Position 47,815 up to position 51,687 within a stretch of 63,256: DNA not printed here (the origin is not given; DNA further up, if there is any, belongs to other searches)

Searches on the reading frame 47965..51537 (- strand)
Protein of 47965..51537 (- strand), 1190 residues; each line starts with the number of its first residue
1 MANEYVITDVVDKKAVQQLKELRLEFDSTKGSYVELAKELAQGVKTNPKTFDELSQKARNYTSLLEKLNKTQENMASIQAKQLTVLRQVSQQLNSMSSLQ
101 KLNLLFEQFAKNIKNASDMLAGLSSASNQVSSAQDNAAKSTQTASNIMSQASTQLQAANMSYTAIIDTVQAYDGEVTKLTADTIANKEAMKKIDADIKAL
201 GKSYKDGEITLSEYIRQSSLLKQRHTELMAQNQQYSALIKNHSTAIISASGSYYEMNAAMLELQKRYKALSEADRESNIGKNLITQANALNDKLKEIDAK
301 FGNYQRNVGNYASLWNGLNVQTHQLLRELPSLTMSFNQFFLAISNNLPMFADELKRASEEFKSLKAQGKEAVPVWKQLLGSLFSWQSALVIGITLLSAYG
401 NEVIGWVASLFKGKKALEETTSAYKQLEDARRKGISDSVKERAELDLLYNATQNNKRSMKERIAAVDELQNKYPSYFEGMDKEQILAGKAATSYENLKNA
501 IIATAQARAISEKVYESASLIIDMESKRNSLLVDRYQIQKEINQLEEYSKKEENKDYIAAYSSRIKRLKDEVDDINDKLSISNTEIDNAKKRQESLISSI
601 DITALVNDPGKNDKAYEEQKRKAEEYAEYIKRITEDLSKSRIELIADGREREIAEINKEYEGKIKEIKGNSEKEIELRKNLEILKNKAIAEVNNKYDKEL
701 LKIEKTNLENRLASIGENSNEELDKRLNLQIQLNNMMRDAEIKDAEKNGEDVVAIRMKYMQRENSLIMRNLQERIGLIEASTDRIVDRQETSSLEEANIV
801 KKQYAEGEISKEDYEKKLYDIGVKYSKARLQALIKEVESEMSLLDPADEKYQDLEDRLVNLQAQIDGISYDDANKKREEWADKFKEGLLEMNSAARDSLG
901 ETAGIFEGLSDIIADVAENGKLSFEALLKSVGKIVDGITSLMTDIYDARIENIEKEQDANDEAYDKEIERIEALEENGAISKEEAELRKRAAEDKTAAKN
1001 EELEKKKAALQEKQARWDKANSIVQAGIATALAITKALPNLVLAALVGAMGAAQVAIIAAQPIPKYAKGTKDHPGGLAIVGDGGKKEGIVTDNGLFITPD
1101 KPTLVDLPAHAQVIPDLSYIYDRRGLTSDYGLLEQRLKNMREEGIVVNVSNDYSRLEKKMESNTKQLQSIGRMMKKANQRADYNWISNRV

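Call 26: search_protein_families(library=phrogs, proteins=[window:47965-51537:-], max_evalue=0.00001)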
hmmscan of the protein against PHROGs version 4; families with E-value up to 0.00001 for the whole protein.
window:47965-51537:- (1190 aa): 8 families
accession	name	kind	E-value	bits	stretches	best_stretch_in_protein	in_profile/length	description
phrog_26705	-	unknown function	8.1e-92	309.9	1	617-1185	761-1296/1302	-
phrog_14295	-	unknown function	3.1e-58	198.5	1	84-801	26-757/1439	-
phrog_14476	-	head and packaging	2.8e-37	129.3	1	283-1050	205-959/1103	virion structural protein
phrog_20660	-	tail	2.5e-22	80.1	1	148-1039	18-942/1106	tail length tape measure protein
phrog_9959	-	tail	5.9e-07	28.4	1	419-525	519-618/1708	tail length tape measure protein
phrog_167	-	tail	7.1e-07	28.3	1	1058-1115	1016-1088/1555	tail length tape measure protein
phrog_24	-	tail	7.7e-07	28.6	1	537-931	521-891/1151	tail length tape measure protein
phrog_18891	-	tail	3.7e-06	26.1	1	493-1177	509-1170/1191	tail length tape measure protein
